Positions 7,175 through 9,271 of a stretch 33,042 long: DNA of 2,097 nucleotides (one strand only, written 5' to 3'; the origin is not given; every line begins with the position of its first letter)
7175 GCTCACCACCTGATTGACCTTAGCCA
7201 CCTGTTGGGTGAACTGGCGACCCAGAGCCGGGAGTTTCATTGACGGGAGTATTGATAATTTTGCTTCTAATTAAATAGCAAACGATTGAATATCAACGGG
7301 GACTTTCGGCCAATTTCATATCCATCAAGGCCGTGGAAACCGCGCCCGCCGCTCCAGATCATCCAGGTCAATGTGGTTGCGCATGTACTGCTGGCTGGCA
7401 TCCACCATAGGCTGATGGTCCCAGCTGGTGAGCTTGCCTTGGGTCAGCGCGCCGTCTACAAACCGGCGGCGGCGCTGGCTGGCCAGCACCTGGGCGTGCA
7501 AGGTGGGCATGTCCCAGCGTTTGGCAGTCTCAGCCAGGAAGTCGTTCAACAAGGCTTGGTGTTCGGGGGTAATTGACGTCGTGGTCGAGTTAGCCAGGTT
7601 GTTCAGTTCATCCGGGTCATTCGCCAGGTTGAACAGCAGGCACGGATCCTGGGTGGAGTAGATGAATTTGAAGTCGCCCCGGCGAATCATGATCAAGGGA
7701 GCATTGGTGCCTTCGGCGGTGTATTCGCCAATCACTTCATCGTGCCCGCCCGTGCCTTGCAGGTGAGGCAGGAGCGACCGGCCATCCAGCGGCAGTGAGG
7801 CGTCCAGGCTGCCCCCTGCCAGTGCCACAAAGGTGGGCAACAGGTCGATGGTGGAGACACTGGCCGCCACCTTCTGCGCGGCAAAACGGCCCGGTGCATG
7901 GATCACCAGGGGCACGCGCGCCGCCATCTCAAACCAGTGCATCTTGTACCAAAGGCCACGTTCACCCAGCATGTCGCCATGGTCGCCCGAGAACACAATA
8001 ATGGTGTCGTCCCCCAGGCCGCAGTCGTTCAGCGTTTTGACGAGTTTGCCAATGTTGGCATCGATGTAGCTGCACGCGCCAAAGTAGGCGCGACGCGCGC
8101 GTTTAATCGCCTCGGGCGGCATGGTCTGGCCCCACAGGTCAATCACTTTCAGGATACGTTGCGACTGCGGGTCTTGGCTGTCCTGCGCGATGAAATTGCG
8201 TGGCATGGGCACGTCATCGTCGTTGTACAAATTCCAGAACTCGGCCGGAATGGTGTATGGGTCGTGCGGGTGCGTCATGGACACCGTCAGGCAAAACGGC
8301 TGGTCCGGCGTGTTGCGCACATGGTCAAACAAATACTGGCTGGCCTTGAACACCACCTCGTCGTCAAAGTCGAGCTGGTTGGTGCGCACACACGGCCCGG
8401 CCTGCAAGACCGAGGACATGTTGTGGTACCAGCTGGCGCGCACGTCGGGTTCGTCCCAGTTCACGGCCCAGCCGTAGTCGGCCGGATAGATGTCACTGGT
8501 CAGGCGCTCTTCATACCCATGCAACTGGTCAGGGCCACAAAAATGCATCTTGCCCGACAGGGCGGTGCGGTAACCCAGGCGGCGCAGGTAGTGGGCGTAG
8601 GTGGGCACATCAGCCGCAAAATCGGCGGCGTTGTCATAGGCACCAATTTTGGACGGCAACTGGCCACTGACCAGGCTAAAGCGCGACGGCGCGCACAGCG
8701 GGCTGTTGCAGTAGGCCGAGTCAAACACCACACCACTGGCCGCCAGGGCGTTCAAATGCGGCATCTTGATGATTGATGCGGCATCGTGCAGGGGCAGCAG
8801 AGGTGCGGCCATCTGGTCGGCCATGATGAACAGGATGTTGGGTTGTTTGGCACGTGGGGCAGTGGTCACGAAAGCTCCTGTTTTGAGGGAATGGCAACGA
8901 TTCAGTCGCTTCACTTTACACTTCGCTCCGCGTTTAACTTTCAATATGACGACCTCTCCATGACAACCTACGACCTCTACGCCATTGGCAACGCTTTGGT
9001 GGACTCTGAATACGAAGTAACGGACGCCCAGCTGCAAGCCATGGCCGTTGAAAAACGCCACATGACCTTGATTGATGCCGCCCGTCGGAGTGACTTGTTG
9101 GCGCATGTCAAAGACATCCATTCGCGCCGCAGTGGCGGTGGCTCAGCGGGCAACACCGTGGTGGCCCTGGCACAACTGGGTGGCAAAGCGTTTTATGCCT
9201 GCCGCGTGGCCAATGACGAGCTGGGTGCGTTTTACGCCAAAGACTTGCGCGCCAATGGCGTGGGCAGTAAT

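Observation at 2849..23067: Unrecognised AT-rich structured repeat family (wTGCT-N11-AGCrA-N14-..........), mostly inserted in-frame inside conserved genes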

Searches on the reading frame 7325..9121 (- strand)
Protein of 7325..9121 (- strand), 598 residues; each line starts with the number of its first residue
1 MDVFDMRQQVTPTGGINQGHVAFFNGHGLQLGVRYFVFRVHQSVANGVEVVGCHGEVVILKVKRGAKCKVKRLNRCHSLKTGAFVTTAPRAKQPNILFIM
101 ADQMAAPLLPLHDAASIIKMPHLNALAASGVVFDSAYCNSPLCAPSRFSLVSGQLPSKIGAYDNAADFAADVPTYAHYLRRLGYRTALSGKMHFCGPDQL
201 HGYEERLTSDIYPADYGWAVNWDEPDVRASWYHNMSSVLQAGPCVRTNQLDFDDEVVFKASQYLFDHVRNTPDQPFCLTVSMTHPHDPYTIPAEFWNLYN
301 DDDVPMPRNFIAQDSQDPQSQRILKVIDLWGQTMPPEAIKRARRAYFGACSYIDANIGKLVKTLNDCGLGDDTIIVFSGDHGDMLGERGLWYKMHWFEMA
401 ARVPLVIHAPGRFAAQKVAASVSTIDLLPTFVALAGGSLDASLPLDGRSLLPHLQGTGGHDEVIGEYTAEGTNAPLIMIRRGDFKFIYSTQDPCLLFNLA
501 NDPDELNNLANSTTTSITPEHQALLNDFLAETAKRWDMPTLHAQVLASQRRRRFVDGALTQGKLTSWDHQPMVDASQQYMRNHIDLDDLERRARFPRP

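Call 14: search_protein_families(library=pfam, proteins=[window:7325-9121:-])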
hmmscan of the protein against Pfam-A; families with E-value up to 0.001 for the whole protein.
window:7325-9121:- (598 aa): 4 families
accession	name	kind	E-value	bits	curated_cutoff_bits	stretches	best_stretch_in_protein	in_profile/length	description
PF00884.28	Sulfatase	-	2.7e-45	155.4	25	1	94-436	1-300/301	Sulfatase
PF12411.13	Choline_sulf_C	-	1.9e-26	92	27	1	544-595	2-53/53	Choline sulfatase enzyme C terminal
PF16347.10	SGSH_C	-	4.3e-11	43.6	29.3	1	386-515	1-137/154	N-sulphoglucosamine sulphohydrolase, C-terminal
PF01663.27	Phosphodiest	-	1.6e-06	28.4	23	0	97-165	2-66/342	Type I phosphodiesterase / nucleotide pyrophosphatase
